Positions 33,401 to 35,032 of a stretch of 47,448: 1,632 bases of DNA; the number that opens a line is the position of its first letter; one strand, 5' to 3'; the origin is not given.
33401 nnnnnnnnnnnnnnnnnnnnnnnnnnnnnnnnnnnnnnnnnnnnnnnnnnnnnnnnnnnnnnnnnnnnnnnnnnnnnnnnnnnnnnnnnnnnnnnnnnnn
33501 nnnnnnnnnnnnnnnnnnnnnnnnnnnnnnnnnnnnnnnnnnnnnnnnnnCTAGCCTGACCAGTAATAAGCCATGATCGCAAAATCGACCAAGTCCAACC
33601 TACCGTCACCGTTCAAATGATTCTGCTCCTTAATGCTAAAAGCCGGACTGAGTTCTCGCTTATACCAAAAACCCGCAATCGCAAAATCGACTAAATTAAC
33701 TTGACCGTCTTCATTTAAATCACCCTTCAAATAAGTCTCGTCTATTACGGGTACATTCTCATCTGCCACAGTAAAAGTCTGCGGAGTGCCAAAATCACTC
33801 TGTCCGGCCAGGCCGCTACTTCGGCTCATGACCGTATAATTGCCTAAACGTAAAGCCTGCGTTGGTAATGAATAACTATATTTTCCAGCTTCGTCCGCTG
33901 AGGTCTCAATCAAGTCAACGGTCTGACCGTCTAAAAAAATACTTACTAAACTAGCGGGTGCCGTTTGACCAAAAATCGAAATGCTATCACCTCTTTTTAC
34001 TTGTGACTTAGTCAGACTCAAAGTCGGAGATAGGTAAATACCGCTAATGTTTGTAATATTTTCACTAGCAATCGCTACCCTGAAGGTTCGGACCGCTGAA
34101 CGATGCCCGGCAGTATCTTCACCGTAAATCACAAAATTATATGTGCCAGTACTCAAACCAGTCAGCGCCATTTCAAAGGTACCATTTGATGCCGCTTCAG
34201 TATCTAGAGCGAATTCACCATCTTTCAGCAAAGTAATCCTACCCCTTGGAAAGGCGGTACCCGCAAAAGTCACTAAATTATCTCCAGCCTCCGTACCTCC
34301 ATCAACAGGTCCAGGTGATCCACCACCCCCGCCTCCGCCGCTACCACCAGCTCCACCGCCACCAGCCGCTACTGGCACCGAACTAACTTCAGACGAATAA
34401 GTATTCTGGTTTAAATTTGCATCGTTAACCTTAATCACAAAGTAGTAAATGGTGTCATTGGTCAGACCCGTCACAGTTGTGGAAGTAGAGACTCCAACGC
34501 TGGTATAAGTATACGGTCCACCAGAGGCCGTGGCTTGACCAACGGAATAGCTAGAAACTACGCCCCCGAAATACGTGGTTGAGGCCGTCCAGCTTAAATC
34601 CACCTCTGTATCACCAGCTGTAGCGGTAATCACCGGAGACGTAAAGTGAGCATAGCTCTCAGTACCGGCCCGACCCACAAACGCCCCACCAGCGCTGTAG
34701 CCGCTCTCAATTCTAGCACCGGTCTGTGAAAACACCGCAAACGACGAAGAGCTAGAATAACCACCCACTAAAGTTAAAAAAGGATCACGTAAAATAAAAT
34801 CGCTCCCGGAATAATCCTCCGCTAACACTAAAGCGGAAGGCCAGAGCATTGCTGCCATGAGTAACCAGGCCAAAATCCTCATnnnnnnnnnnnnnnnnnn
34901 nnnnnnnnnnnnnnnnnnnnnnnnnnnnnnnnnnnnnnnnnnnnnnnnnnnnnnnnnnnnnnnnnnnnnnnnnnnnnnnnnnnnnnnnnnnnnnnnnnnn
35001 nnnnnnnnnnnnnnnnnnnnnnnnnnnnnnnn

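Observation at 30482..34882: Non-cellulosomal cohesin-dockerin set: one dockerin-bearing protein next to three membrane-anchored cohesin-like paralogs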

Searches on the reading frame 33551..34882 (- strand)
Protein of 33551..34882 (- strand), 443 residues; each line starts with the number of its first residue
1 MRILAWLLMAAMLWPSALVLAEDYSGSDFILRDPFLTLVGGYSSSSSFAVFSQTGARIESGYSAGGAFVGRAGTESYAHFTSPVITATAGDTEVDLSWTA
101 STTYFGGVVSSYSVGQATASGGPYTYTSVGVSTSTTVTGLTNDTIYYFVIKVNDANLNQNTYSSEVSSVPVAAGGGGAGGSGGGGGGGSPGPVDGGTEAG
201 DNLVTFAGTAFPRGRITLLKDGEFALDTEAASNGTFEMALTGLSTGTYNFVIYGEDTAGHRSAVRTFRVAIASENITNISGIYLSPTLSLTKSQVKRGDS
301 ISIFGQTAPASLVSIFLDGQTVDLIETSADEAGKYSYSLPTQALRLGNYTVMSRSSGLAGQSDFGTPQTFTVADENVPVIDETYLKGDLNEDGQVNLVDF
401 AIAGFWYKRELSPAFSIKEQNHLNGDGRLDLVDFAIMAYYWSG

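Call 3: search_protein_families(library=pfam, proteins=[window:33551-34882:-], max_evalue=1)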
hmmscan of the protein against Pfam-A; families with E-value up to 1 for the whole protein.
window:33551-34882:- (443 aa): 5 families
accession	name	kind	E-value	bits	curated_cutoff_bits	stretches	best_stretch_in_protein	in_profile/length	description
PF19077.6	Big_13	-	1.5e-08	35.5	27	2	305-372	33-100/102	Bacterial Ig-like domain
PF00041.27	fn3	-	7.4e-06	26.5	25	1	88-163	10-78/84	Fibronectin type III domain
PF17936.7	Big_6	-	0.00011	22.9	27.6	1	204-268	15-80/83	Bacterial Ig domain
PF00404.24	Dockerin_1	-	0.00024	21.7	22.9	1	386-438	1-53/57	Dockerin type I domain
PF16656.11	Pur_ac_phosph_N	-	0.021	15.8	30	1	86-161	7-84/93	Purple acid Phosphatase, N-terminal domain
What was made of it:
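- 33551..34882 (-): D: secreted 443-aa protein. Signal peptide 1-21; conserved but low-confidence segment 18-75; fn3 85-168; Gly-rich linker 177-199; two Ig-like domains 202-283 and 292-373; C-terminal dockerin 386-443. Pfam fn3, Big_6, Big_13 and Dockerin_1 (call 3).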

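Call 4: search_protein_families(library=ncbifam, proteins=[window:33551-34882:-], max_evalue=1)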
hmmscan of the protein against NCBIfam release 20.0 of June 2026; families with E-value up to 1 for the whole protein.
window:33551-34882:- (443 aa): 2 families
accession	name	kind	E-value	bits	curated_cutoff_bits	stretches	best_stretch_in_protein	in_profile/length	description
NF058648.1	ECF_sub_HI1622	equivalog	0.025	14.6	100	0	306-351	37-78/180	NikL family nickel/cobalt ECF transporter subunit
NF045522.1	MXAN_2561_fam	equivalog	0.39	10.1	150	1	83-193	172-286/304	MXAN_2561 family MXYO-CTERM-anchored protein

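Call 14: find_homologous_proteins(query=window:33551-34882:-, max_evalue=0.001)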
Query window:33551-34882:- (443 aa): 565 proteins with E <= 0.001 among 8000 candidates; the best 120 are listed.
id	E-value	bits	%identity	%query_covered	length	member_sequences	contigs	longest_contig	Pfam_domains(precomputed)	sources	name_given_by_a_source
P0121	4.9e-284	960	100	100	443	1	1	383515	PF00041.28,PF19077.7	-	-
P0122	1.1e-165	570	61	100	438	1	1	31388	PF17936.8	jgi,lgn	jgi:hypothetical protein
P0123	6.9e-155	534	60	100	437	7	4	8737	PF00041.28,PF19077.7,PF17936.8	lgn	-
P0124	1.1e-143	497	56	96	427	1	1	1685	PF00404.25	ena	-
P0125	1.3e-140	487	55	100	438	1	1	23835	PF00041.28,PF17936.8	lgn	-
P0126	1.5e-106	375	43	100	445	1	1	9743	-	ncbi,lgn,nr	ncbi:MAG: dockerin type I repeat-containing protein [bacterium]|nr:dockerin type I repeat-containing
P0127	5.9e-105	370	46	96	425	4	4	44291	PF17936.8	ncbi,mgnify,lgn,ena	mgnify:CR=1 FL=1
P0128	1.3e-104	369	45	100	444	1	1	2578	PF17936.8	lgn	-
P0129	3.0e-102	361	43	99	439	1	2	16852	PF00404.25,PF00041.28,PF17936.8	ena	-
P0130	1.5e-101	358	45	96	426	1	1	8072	-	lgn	-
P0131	1.6e-101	358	46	95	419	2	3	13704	-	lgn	-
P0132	9.9e-101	356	44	99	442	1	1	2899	PF00404.25,PF17936.8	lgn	-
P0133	1.3e-100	355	41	100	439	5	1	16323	PF00404.25,PF17936.8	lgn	-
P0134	2.5e-99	351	42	99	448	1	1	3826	PF17936.8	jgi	jgi:hypothetical protein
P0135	3.4e-98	347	43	100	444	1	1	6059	-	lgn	-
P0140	5.4e-97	343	42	100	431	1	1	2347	PF00404.25,PF17936.8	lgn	-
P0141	6.3e-97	343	38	100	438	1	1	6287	PF00404.25,PF17936.8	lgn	-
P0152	1.8e-93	332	44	96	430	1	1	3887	PF00404.25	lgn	-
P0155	3.9e-93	331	44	99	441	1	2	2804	PF00404.25,PF17936.8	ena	-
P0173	1.3e-90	322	42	99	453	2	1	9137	PF00404.25,PF17936.8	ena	-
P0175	1.7e-90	322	42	100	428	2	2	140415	PF00404.25,PF17936.8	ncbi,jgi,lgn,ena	-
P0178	4.5e-90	321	41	100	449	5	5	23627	PF00404.25,PF17936.8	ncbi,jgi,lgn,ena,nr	ncbi:MAG TPA: dockerin type I repeat-containing protein [Candidatus Peribacteraceae bacterium]|nr:do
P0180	5.8e-90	320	40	98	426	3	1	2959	PF00404.25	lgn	-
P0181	1.1e-89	319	40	99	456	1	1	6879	PF00404.25,PF00041.28,PF17936.8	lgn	-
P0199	5.7e-88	314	40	97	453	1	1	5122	PF00404.25,PF17936.8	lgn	-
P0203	1.1e-87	313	40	98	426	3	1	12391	PF00404.25,PF17936.8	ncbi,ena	-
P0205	1.6e-87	312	40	99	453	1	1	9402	PF00404.25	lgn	-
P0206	1.9e-87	312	43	88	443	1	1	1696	PF00404.25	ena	-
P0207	2.1e-87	312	40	97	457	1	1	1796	PF00404.25,PF17936.8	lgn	-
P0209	2.7e-87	311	40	95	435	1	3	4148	PF00404.25,PF17936.8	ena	-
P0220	8.8e-87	310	37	96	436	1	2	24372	PF00404.25,PF19077.7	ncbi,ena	-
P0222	1.4e-86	309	41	100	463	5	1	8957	PF00404.25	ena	-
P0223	1.5e-86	309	39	99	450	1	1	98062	PF00404.25,PF17936.8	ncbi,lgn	-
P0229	3.9e-86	308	43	91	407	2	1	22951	PF00404.25,PF17936.8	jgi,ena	-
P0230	4.4e-86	308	40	97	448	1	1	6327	PF00404.25,PF17936.8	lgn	-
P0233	5.4e-86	307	39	93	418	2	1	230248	PF00404.25,PF17936.8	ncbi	ncbi:MAG: dockerin type I repeat-containing protein [Candidatus Paceibacterota bacterium]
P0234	5.5e-86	307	41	95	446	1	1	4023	PF00404.25,PF17936.8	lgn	-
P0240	3.0e-85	305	40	96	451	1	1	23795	PF00404.25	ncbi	-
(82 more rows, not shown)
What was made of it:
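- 33551..34882 (-): More than 560 homologs of about 440 aa (call 14).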

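Call 20: search_solved_structures(query=A3, max_evalue=1, show_alignments=2)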
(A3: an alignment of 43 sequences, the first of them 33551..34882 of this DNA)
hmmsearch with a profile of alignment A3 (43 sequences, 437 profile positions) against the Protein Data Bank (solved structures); distinct sequences matched with E-value up to 1: 39.
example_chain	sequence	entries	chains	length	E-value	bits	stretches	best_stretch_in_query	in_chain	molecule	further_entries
8q6t_I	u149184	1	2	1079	3.3e-10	42.4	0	92-222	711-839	Titin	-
8g4l_bm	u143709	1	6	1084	4.5e-10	41.9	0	91-156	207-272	Titin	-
9vsf_A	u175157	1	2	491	4.6e-08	35.3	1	81-181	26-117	Beta-1,3-glucanase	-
3mpc_A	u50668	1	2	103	2.6e-07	32.8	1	88-156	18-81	Fn3-like protein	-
1k85_A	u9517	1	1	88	2.7e-06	29.4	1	77-167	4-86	CHITINASE A1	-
3lpw_A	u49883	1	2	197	1.5e-05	27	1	91-156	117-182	A77-A78 domain from Titin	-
5g56_A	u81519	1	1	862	2.4e-05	26.4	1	89-163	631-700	CARBOHYDRATE BINDING FAMILY 6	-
2y3n_B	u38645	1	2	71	7.2e-05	24.8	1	378-435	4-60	CELLULOSOMAL FAMILY-48 PROCESSIVE GLYCOSIDE HYDROLASE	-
5nrm_B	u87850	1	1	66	0.00019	23.3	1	381-435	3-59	DocCel5: Type I dockerin repeat domain from A. cellulolyticus family 5 endoglucanase WP_01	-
2yik_A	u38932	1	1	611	0.0011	20.8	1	375-432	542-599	ENDOGLUCANASE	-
5m0a_A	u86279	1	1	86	0.0012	20.8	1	91-156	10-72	Fibronectin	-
4fl4_A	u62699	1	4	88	0.002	20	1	379-434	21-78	Glycoside hydrolase family 9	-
5nrk_B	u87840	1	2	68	0.0023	19.8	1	381-435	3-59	DocCel5: Type I dockerin repeat domain from A. cellulolyticus family 5 endoglucanase WP_01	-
1bpv_A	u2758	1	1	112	0.0038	19.1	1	91-158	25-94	TITIN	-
1daq_A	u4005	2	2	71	0.0081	18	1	379-432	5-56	ENDOGLUCANASE SS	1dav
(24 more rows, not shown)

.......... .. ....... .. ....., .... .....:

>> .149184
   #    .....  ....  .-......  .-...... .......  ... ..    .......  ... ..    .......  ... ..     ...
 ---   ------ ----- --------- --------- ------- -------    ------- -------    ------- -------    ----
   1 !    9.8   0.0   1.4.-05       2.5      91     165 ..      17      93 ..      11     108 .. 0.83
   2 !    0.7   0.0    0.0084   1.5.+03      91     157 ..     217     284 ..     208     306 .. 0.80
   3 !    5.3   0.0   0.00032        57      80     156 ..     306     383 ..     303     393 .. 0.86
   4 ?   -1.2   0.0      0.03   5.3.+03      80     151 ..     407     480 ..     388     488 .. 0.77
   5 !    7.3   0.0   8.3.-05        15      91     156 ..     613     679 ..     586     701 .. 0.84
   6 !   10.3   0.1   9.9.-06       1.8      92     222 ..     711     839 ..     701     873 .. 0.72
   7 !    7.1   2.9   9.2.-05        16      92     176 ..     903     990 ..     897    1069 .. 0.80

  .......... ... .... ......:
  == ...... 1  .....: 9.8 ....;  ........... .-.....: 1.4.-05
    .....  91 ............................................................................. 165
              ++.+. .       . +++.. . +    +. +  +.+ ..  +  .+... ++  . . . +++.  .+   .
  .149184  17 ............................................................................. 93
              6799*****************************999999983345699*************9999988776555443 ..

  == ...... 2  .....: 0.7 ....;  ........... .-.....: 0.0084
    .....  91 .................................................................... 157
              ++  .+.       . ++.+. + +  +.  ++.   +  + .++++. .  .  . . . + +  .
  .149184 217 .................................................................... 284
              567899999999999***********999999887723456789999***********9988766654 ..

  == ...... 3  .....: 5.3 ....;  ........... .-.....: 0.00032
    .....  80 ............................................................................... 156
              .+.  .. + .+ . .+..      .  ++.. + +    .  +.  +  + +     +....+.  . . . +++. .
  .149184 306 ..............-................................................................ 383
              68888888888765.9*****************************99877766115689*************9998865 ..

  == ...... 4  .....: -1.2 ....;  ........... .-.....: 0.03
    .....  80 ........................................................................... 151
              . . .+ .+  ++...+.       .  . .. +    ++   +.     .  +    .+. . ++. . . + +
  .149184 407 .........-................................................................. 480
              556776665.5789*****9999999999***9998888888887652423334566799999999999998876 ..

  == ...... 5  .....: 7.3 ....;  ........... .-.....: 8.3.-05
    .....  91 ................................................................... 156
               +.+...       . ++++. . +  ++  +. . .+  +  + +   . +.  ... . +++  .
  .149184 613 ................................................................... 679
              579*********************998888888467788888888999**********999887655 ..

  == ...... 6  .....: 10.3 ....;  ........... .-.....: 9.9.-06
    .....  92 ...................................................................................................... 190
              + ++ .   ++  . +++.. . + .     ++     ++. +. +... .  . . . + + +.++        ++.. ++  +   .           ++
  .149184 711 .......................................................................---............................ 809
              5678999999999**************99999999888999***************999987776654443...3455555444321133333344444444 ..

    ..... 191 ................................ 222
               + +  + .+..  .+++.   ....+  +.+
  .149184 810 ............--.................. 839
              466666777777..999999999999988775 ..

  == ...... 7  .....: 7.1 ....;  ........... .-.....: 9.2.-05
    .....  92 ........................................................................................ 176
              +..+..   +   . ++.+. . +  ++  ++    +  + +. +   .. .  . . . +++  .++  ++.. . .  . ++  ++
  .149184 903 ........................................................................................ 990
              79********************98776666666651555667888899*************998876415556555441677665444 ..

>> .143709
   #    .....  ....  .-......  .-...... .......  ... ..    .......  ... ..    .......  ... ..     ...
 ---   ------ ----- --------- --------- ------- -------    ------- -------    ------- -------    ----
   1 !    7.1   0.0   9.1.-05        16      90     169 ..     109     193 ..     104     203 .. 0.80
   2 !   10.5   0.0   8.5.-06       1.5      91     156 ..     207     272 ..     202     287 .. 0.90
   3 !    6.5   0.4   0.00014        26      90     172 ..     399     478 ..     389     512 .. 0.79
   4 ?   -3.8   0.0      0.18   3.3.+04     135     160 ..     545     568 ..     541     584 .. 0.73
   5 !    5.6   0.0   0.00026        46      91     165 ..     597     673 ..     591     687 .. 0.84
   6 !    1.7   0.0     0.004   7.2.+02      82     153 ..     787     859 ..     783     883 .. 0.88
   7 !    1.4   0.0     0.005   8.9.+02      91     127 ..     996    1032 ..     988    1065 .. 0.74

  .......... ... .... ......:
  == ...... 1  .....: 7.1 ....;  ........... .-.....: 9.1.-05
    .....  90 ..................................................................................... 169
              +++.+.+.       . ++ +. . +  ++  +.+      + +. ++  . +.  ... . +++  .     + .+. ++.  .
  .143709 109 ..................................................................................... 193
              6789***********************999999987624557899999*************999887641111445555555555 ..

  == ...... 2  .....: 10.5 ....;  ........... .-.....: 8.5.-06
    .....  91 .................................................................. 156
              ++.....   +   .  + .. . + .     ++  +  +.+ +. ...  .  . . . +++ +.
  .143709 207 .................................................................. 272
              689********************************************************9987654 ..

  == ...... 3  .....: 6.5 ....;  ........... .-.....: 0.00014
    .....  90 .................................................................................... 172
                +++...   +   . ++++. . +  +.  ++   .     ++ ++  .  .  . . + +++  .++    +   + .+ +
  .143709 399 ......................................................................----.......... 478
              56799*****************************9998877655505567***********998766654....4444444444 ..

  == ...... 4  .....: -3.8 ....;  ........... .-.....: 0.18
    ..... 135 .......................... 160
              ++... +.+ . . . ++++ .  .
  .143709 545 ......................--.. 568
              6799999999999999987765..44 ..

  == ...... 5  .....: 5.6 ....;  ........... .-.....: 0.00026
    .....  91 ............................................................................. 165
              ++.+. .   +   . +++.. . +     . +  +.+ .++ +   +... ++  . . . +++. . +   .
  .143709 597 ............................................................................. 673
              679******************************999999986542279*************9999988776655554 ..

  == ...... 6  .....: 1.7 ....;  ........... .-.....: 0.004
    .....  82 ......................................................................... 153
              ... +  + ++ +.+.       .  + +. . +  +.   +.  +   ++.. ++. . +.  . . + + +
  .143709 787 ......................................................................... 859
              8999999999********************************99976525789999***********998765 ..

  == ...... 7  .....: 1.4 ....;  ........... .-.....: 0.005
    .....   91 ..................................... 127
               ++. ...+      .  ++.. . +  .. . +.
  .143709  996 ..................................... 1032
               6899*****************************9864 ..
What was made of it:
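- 33554..33727 (-): Dockerin module of D: two F-hand repeats, the protein ending in an invariant ..YYW(T/S)G at the C-terminus. The family profile hits PDB dockerins 2y3n_B (7e-5) and 5nrm_B (2e-4) (call 20).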

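Call 23: search_protein_families(library=pfam, alignment_id=A3, max_evalue=0.01)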
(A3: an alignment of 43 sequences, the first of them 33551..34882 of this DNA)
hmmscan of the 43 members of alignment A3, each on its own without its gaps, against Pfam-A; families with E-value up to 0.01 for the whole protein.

A. member 1, window:33551-34882:- (443 aa): 4 families
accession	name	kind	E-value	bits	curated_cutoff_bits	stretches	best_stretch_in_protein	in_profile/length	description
PF19077.6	Big_13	-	1.5e-08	35.5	27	1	305-372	33-100/102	Bacterial Ig-like domain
PF00041.27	fn3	-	7.4e-06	26.5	25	1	88-163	10-78/84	Fibronectin type III domain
PF17936.7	Big_6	-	0.00011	22.9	27.6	0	204-268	15-80/83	Bacterial Ig domain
PF00404.24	Dockerin_1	-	0.00024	21.7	22.9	1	386-438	1-53/57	Dockerin type I domain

B. families by the number of members that match (of 43 scanned): 14 families
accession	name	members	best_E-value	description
PF17936.7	Big_6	40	7.3e-10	Bacterial Ig domain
PF00404.24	Dockerin_1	39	3.9e-09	Dockerin type I domain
PF00041.27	fn3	26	1.5e-07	Fibronectin type III domain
PF19077.6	Big_13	10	1.5e-08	Bacterial Ig-like domain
PF16656.11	Pur_ac_phosph_N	7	9.8e-05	Purple acid Phosphatase, N-terminal domain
PF22352.2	K319L-like_PKD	5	0.0035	K319L-like, PKD domain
PF13202.12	EF-hand_5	3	0.0021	EF hand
PF07495.19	Y_Y_Y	3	0.0045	Y_Y_Y domain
PF13499.12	EF-hand_7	2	0.00052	EF-hand domain pair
PF00036.39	EF-hand_1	2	0.00054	EF hand domain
PF16389.11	DUF4998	2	0.0067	Domain of unknown function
PF25595.1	Phage_TTP_16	1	0.0048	Phage tail tube protein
PF25788.1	Ig_Rha78A_N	1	0.0078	Rha78A-like, N-terminal immunoglobulin domain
PF25184.1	YxzE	1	0.008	YxzE-like putative bacteriocin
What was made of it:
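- On Dockerin (Pfam PF00404 Dockerin_1): However, 39 of 43 orthologs match, best 3.9e-9 (call 23), and the family profile hits solved dockerins 2y3n_B (7e-5), 5nrm_B (2e-4) and 4fl4_A (2e-3) (call 20).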

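Call 24: find_related_loci(query=A3, collection=genome_contigs, flank=10000)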
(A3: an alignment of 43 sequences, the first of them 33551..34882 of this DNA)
Query A3 (443 aa) in genome_contigs; peptide patterns used: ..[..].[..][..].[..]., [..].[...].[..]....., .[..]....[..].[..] (x = any residue, [..] = any of these).
600 stretches matched a pattern (row limit reached: there are more); 325 encode a relative of the query (tblastn E <= 1e-3); the best 80 are kept; 80 distinct loci.
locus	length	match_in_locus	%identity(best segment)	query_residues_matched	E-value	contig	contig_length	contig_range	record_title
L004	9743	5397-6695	43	3-443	1e-106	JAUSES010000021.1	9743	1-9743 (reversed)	MAG: bacterium isolate E14_maxbin.225_sub E14_k141_71080, whole genome shotgun sequence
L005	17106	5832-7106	43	4-443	5e-98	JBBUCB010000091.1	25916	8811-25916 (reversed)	MAG: Patescibacteria group bacterium isolate H41-bin178_1 H41_bin178_1_000000000091, whole genome shotgun sequence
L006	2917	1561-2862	43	4-443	1e-99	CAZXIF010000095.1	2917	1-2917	MAG TPA_asm: uncultured Gammaproteobacteria bacterium isolate binchicken_co203_499 genome assembly, contig: k141_3413041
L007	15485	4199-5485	44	1-443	3e-95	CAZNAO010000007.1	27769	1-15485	MAG TPA_asm: uncultured Gammaproteobacteria bacterium isolate SRP329715_co1_182 genome assembly, contig: NODE_2419_lengt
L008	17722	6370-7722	39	3-443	2e-95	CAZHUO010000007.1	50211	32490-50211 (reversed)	MAG TPA_asm: uncultured Gammaproteobacteria bacterium isolate SRP263991_co5_609 genome assembly, contig: NODE_1455_lengt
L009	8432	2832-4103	44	9-443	7e-95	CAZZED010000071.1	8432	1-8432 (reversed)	MAG TPA_asm: uncultured Candidatus Saccharibacteria bacterium isolate binchicken_co203_179 genome assembly, contig: k141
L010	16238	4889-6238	41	1-443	2e-94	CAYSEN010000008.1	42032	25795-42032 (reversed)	MAG TPA_asm: uncultured Candidatus Saccharibacteria bacterium isolate SRP342105_co1_265 genome assembly, contig: NODE_11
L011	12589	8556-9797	44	20-443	9e-94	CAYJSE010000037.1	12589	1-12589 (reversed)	MAG TPA_asm: uncultured Planctomycetia bacterium isolate ERP125453_co1_305 genome assembly, contig: NODE_5544_length_125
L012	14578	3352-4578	44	19-443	6e-93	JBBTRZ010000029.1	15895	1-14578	MAG: Patescibacteria group bacterium isolate H51-bin050_1 H51_bin050_1_000000000029, whole genome shotgun sequence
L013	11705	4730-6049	42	1-443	2e-92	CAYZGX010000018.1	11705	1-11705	MAG TPA_asm: uncultured Gammaproteobacteria bacterium isolate SRP278252_co1_182 genome assembly, contig: NODE_9845_lengt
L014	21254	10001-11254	41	40-443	2e-91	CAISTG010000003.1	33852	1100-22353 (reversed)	MAG: Candidatus Buchananbacteria bacterium isolate MJ-time_bin-7222 genome assembly, contig: bin-7222:03/66, whole genom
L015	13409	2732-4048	42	1-443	1e-91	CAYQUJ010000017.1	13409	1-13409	MAG TPA_asm: uncultured Candidatus Saccharibacteria bacterium isolate SRP050083_co1_466 genome assembly, contig: NODE_20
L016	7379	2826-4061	40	20-443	5e-90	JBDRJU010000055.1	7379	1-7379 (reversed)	MAG: bacterium isolate MEGAHIT-group-1.670 k141_511146, whole genome shotgun sequence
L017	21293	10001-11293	39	1-443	3e-89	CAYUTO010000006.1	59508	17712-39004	MAG TPA_asm: uncultured Gammaproteobacteria bacterium isolate SRP285395_co2_42 genome assembly, contig: NODE_705_length_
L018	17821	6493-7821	41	1-443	4e-89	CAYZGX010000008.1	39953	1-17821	MAG TPA_asm: uncultured Gammaproteobacteria bacterium isolate SRP278252_co1_182 genome assembly, contig: NODE_1434_lengt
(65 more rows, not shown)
